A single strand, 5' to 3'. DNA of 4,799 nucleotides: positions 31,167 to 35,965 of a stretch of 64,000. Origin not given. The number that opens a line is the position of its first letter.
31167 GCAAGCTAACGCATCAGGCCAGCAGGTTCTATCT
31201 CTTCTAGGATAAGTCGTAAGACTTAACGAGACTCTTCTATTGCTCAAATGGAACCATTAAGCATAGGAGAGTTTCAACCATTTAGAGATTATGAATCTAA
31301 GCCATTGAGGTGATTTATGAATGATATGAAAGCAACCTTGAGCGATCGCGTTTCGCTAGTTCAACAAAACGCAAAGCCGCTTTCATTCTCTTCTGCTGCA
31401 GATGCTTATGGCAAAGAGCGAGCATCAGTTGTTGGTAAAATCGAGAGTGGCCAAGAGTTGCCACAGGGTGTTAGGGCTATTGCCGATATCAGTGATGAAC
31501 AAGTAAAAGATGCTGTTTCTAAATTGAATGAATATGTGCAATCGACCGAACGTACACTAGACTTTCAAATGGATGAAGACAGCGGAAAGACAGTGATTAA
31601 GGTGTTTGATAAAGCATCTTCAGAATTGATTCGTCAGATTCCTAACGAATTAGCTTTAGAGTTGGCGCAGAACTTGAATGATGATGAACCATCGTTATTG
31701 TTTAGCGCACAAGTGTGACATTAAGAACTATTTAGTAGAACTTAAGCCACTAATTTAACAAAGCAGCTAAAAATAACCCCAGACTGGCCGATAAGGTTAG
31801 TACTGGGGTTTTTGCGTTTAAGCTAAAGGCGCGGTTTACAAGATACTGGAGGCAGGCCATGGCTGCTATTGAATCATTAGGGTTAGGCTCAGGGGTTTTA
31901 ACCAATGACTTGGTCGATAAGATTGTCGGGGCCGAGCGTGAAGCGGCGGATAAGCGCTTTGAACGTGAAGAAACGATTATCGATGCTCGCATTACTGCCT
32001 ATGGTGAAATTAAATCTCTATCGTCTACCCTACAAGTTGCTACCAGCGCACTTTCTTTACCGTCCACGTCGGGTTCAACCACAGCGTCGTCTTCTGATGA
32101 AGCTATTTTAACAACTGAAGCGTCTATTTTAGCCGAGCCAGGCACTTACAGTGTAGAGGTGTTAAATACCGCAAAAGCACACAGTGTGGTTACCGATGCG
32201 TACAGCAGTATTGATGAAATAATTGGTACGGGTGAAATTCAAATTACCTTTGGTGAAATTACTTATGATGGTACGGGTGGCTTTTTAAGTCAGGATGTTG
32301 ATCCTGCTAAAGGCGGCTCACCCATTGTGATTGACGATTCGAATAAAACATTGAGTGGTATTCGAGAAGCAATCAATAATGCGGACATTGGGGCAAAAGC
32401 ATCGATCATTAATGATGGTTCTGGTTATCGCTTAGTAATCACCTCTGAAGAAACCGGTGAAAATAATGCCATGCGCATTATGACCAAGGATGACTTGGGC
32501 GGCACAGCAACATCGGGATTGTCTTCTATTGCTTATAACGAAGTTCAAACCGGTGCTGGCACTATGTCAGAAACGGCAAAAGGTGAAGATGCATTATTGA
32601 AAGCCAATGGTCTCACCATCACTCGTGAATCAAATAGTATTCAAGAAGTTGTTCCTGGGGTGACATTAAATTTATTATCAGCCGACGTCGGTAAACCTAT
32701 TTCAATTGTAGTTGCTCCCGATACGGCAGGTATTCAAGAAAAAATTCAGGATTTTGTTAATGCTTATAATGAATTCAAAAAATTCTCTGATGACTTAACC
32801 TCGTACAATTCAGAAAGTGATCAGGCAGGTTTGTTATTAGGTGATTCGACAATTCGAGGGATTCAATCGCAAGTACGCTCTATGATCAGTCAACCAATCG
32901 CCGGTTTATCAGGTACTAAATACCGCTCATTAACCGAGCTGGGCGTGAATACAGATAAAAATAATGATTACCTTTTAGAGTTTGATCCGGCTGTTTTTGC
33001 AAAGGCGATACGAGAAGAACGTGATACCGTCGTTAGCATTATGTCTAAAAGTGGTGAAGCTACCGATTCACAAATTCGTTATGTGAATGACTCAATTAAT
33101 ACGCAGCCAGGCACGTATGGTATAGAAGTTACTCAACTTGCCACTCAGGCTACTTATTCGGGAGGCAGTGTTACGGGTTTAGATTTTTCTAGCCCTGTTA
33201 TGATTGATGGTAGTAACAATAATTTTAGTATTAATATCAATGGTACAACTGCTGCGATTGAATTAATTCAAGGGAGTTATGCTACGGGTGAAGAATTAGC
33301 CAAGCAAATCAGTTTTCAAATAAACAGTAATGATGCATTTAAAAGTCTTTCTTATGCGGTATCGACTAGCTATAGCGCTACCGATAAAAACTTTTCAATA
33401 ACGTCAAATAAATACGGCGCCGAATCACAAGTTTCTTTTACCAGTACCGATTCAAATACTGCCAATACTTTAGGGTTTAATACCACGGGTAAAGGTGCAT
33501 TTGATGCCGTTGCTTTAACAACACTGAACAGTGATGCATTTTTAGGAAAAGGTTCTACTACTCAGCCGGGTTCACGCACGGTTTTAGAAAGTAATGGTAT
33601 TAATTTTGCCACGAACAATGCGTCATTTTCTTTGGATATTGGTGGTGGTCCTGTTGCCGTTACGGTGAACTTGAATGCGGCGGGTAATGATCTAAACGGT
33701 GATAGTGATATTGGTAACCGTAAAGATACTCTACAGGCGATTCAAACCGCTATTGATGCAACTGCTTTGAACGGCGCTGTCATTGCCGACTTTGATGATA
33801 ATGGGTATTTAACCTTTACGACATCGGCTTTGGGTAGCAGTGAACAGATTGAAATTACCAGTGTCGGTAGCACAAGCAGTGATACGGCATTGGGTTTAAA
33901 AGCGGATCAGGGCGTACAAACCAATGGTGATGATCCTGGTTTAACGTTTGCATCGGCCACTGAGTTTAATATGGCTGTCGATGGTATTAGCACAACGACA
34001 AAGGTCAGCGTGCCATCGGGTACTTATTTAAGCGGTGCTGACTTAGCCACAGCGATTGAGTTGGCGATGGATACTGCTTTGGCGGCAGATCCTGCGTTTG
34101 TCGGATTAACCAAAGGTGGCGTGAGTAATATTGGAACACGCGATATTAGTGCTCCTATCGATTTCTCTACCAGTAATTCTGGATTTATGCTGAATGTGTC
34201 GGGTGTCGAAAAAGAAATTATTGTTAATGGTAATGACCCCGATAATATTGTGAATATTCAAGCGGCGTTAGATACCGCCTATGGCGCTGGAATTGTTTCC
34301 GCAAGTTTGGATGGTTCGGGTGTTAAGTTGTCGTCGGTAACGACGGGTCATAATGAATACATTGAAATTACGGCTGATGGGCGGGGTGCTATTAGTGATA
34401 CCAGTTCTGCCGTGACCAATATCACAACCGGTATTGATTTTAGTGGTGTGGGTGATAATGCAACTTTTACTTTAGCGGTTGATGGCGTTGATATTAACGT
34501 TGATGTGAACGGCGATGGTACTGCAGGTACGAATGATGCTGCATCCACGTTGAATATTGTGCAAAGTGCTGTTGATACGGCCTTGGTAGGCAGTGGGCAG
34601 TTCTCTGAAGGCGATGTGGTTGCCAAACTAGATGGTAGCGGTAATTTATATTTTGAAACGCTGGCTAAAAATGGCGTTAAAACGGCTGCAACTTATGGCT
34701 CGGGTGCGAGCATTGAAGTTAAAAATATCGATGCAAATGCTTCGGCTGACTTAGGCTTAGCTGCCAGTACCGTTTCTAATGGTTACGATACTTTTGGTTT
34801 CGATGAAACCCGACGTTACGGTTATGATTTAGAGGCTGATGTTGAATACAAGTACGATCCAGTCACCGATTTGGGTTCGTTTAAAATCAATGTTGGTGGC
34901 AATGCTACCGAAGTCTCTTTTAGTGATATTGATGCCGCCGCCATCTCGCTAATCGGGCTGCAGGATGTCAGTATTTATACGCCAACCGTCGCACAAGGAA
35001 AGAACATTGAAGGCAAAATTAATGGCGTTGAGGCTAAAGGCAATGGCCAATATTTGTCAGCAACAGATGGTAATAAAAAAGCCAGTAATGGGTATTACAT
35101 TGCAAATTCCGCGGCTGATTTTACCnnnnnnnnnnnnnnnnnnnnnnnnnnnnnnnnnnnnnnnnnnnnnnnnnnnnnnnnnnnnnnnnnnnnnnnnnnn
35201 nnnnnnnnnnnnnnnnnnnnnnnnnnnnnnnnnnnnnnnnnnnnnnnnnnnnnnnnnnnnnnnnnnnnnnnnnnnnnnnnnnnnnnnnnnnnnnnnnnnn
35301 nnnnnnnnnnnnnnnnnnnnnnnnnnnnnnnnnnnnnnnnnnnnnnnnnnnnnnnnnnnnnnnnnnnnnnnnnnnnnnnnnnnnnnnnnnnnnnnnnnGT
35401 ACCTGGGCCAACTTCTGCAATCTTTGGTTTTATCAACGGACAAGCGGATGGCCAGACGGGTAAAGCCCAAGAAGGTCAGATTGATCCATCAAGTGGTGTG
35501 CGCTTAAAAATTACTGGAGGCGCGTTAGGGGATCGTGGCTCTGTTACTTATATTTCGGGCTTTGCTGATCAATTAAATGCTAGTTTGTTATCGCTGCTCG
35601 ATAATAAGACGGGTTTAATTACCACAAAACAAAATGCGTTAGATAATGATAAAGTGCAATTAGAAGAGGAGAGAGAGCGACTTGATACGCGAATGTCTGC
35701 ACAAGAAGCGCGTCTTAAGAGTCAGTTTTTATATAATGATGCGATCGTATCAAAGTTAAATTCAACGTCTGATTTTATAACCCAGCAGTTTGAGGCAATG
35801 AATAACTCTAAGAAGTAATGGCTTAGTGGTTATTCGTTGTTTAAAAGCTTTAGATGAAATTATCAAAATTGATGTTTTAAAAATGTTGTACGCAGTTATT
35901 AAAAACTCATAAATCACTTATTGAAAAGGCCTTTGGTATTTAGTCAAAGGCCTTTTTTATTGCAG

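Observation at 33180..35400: Filament cap FliD is about 2.8 times normal size with at least seven serial modules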

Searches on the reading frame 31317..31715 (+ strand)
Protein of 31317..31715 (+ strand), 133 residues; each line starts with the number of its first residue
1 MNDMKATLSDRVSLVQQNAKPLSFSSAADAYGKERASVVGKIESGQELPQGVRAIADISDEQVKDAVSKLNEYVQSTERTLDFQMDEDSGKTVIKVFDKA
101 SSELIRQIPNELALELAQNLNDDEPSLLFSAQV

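Call 3: search_protein_families(library=pfam, proteins=[window:31317-31715:+], max_evalue=0.01)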
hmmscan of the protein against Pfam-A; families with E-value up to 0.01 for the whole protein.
window:31317-31715:+ (133 aa): 1 family
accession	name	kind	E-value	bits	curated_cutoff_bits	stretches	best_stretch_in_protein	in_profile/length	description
PF03646.20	FlaG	-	5.9e-20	71.7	23.8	1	49-122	20-93/101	FlaG protein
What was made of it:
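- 31317..31718 (+): flaG. Pfam FlaG (call 3).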

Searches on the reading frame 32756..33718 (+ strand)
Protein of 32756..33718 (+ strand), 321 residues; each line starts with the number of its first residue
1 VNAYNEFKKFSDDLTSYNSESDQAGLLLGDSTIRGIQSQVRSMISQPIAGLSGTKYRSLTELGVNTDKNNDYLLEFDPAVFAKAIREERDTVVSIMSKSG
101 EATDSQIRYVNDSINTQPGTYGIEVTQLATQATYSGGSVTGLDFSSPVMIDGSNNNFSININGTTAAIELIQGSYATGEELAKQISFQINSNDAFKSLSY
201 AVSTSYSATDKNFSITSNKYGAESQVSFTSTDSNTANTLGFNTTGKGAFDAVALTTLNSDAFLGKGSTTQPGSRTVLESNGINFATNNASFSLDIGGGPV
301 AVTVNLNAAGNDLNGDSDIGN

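Call 92: search_solved_structures(query=window:32756-33718:+, max_evalue=10, show_alignments=5)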
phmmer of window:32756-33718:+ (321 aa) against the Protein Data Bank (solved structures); distinct sequences matched with E-value up to 10: 3.
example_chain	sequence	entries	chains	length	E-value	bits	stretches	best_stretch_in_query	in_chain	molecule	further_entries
5h5v_A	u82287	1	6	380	1.5e-08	37.8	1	6-104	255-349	Flagellar hook-associated protein 2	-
9dds_A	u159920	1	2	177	0.85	12.4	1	184-253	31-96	Alpha- and gamma-adaptin-binding protein p34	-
9ddt_A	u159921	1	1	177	0.86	12.4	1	184-253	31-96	Alpha- and gamma-adaptin-binding protein p34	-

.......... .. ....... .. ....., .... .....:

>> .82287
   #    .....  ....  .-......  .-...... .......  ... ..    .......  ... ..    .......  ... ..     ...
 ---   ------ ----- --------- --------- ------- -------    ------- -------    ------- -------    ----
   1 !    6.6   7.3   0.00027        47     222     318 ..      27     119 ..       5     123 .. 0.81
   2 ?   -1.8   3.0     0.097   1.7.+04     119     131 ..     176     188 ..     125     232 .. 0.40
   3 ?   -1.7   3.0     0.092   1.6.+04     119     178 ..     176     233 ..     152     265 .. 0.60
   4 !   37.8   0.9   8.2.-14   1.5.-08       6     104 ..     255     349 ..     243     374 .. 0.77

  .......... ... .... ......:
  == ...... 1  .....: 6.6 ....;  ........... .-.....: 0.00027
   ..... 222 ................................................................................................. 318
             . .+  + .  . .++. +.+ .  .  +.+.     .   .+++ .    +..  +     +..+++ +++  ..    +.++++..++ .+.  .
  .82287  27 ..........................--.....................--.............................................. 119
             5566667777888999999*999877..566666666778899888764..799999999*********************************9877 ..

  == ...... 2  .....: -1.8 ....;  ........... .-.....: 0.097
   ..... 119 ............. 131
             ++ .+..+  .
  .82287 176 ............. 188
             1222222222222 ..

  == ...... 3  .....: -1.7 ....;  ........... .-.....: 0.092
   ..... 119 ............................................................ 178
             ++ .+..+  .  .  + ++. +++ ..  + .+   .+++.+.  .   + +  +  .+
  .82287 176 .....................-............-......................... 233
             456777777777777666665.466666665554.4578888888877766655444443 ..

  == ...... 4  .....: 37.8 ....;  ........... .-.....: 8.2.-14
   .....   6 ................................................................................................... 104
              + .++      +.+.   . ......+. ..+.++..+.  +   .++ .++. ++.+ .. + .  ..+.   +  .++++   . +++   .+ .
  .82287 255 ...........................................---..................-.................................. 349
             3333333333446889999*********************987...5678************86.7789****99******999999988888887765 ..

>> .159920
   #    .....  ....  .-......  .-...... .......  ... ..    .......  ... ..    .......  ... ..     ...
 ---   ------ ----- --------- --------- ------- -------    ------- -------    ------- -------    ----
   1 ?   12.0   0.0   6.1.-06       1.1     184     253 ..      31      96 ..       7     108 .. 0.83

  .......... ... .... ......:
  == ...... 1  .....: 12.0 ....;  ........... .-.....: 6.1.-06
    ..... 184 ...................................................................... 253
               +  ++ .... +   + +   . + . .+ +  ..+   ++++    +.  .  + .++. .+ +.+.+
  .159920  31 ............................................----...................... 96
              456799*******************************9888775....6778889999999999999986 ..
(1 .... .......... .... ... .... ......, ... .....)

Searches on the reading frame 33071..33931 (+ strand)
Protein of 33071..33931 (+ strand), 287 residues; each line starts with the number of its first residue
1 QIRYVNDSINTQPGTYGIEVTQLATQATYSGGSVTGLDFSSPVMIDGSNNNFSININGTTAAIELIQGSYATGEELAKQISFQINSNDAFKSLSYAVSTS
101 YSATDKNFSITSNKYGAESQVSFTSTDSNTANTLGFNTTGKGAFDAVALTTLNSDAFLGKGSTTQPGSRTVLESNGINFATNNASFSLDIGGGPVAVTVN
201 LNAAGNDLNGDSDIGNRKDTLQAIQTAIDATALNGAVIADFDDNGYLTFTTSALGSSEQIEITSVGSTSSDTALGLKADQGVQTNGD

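Call 42: search_solved_structures(query=window:33071-33931:+, max_evalue=10, show_alignments=3)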
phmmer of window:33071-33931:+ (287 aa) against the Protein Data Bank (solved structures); distinct sequences matched with E-value up to 10: 2.
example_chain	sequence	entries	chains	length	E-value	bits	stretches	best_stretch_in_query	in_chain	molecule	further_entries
9ddt_A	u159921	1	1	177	0.74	12.7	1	79-148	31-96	Alpha- and gamma-adaptin-binding protein p34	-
9dds_A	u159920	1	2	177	0.74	12.7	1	79-148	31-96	Alpha- and gamma-adaptin-binding protein p34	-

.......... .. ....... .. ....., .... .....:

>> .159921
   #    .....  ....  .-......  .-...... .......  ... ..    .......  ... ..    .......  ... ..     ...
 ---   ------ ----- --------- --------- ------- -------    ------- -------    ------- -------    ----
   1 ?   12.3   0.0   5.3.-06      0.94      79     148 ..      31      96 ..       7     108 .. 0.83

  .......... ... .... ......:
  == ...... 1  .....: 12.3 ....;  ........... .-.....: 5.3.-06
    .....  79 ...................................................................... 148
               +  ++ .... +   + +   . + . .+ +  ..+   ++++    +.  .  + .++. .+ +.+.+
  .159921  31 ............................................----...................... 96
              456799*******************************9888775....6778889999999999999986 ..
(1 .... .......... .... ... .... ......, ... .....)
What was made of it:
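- On FliD with a D1-inserted D4 domain (C. jejuni type): No sequence match from the insert alone (calls 42, 92).
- Closest known: Campylobacter jejuni FliD with its D4 domain. Different: No sequence similarity between the inserts was detectable (calls 42, 92).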

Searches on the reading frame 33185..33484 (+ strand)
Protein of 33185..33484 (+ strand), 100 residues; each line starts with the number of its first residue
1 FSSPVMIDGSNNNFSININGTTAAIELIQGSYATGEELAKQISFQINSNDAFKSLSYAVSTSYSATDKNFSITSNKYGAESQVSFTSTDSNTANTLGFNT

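Call 71: predict_structure(alignment_id=A5)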
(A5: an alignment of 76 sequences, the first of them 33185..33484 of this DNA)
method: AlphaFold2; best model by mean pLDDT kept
length: 100 residues; sequences in the alignment: 76
mean_pLDDT: 90.3   pTM: 0.82
mean pLDDT of the five models: 90.3, 88.0, 87.1, 86.3, 85.2
residues with pLDDT >= 90: 68; 70-90: 30; 50-70: 2; < 50: 0
segments of 3 or more residues with pLDDT < 50: none
pLDDT, mean of each block of 10 residues (from residue 1): 84 94 95 93 96 94 89 88 89 81
secondary structure, 60 per line:
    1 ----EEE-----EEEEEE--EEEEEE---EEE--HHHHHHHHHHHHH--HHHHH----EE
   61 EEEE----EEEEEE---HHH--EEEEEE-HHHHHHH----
elements in order: E5-7 E13-18 E21-26 E30-32 H35-47 H50-54 E59-64 E69-74 E83-88 H90-96
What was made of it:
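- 33191..33592 (+): module U1 (aa 445-578), complete. This is the module type present in every 'long' FliD of this kind. Stand-alone AF2 model has pLDDT 90.3 and pTM 0.82 (call 71).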

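Call 73: fold_search(model_id=the predicted structure, library=pdb)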
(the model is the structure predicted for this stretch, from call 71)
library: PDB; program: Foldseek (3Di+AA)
matches with E <= 10: 210; with E <= 0.001: 0
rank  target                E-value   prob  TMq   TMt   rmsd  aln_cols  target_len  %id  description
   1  8rbs_K                1.1e-01  0.98  0.61  0.11   3.8       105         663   19  Emiliania huxleyi virus 201 (EhV-201) asymmetrical unit of capsid proteins predicted by AlphaFold2 fitted into the cry (released 2023-12-20)
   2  8env_A                2.3e-01  0.97  0.64  0.15   3.4        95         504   18  In situ cryo-EM structure of Pseudomonas phage E217 tail baseplate in C6 map (released 2023-07-26)
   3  8h2i_bG               4.1e-01  0.85  0.51  0.12   5.7        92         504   17  Near-atomic structure of five-fold averaged PBCV-1 capsid (released 2022-11-16)
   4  8erm_A                4.1e-01  0.54  0.37  0.22   5.4        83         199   17  Crystal structure of FliC D2/D3 domains from Pseudomonas aeruginosa PAO1 (released 2023-05-17)
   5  8erm_B                6.9e-01  0.54  0.42  0.24   5.1        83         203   19  Crystal structure of FliC D2/D3 domains from Pseudomonas aeruginosa PAO1 (released 2023-05-17)
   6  9u4r_AC               7.3e-01  0.38  0.43  0.13   5.2        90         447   17  Structure of the intial complex in filament assembly at 3.23 angstroms resolution, conformation 2. (released 2026-03-25)
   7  2r5p_A                8.7e-01  0.07  0.23  0.23  11.6       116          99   10  Crystal Structure Analysis of HIV-1 Subtype C Protease Complexed with Indinavir (released 2007-11-20)
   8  9ki1_1                1.1e+00  0.15  0.35  0.10  10.7       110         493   18  Baseplate structure of Escherichia phage Mu (released 2025-02-12)
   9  3i2l_A                1.5e+00  0.07  0.22  0.22  11.4        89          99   11  Crystal structure of a chemically synthesized [allo-Ile50/50']HIV-1 protease molecule complexed with MVT-101 reduced i (released 2011-04-27)
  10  1k1t_A                1.6e+00  0.06  0.22  0.22  11.4        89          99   10  Combining Mutations in HIV-1 Protease to Understand Mechanisms of Resistance (released 2002-07-10)
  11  3oxv_A                1.6e+00  0.06  0.23  0.23  11.1        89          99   10  Crystal Structure of HIV-1 I50V, A71 Protease in Complex with the protease inhibitor amprenavir. (released 2011-09-28)
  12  2hvq                  1.7e+00  0.06  0.23  0.10  12.1       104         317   10  Structure of Adenylated full-length T4 RNA Ligase 2 (released 2006-10-17)
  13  5jxl                  2.1e+00  0.09  0.28  0.05   7.0        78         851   15  Cryo-EM structure of the flagellar hook of Campylobacter jejuni (released 2016-11-16)
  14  4k4p_A                2.1e+00  0.06  0.23  0.23  11.4        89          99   10  TL-3 inhibited Trp6Ala HIV Protease (released 2013-09-18)
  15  6opt_A                2.1e+00  0.06  0.23  0.23  11.3        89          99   10  HIV-1 Protease NL4-3 V82F, I84V Mutant in complex with darunavir (released 2019-09-04)
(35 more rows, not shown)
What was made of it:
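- On FliD D3-domain paralogue (proposed origin of the modules): Support at fold level is weak: the single U1 model against FliD chains gives TM 0.42-0.43 (call 73).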

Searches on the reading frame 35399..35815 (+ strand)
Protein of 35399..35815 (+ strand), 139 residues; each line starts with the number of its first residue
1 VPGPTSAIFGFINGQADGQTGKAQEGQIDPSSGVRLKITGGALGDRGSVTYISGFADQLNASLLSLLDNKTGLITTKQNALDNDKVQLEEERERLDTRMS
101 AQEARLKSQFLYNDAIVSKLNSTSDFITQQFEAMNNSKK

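Call 69: search_solved_structures(query=window:35399-35815:+, max_evalue=1, show_alignments=2)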
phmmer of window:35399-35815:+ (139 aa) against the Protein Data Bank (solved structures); distinct sequences matched with E-value up to 1: 10.
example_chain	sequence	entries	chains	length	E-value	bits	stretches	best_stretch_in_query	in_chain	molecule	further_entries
5gna_B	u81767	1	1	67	9.2e-07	32.3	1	79-137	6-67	Flagellar hook-associated protein 2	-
6ch2_D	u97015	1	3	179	1.1e-05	28.9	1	103-137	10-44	Flagellar hook-associated protein 2,Flagellar protein FliT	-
5krw_A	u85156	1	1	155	1.7e-05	28.2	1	102-137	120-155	Flagellar protein FliT,Flagellar hook-associated protein 2 fusion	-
9m6i_A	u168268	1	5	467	2e-05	28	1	72-137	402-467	Flagellar hook-associated protein 2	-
9gnz_R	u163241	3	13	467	3.1e-05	27.4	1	72-137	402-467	Flagellar hook-associated protein 2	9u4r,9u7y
9u4r_AC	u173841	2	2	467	3.1e-05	27.4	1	72-137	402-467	Flagellar hook-associated protein 2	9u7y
9m67_A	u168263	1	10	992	8.9e-05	25.9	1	74-137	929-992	Flagellin,Flagellar hook-associated protein 2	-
6sih_A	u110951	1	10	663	0.031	17.7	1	54-138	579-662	Flagellar hook-associated protein 2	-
9gsx_W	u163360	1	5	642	0.099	16.1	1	54-138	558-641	Flagellar hook-associated protein 2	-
2ee0_A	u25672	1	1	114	0.17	15.3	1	31-88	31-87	Protocadherin-9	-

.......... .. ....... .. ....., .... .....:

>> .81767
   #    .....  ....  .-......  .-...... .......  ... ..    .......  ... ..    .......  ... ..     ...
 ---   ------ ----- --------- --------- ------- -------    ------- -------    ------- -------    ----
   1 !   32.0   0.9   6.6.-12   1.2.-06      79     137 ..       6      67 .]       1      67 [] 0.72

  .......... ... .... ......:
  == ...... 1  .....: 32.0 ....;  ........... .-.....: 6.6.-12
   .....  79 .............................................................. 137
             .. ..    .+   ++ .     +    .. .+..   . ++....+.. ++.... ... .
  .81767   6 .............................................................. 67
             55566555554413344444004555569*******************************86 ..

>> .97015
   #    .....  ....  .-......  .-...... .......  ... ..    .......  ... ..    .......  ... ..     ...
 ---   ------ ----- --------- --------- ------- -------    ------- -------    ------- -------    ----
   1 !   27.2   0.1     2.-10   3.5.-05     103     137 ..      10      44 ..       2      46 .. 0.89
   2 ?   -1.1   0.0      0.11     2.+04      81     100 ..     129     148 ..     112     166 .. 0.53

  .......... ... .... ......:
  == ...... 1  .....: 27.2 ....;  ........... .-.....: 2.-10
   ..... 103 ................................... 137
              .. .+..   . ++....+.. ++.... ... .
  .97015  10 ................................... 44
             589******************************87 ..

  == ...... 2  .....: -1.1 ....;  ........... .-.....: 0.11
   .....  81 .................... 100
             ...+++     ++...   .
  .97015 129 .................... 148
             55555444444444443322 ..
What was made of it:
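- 35399..35815 (+): last base-domain strands (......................) followed by the C-terminal D1/D0 coiled-coil helix, aa 1181-1319. Matches Salmonella FliD residues 402-467 and the 5gna peptide (call 69).
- On FliD / HAP2 filament cap protein: PDB matches to 9gnz residues 402-467 and to the 5gna peptide (call 69).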

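Call 74: search_protein_families(library=pfam, proteins=[window:35399-35815:+], max_evalue=5)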
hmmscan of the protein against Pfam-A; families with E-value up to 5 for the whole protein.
window:35399-35815:+ (139 aa): 1 family
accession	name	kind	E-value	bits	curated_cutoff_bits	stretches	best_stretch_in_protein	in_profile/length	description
PF07195.17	FliD_C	-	1.1e-09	38.5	25.4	1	51-122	165-236/236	Flagellar hook-associated protein 2 C-terminus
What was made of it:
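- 35399..35815 (+): Pfam FliD_C positions 165-236 (call 74).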
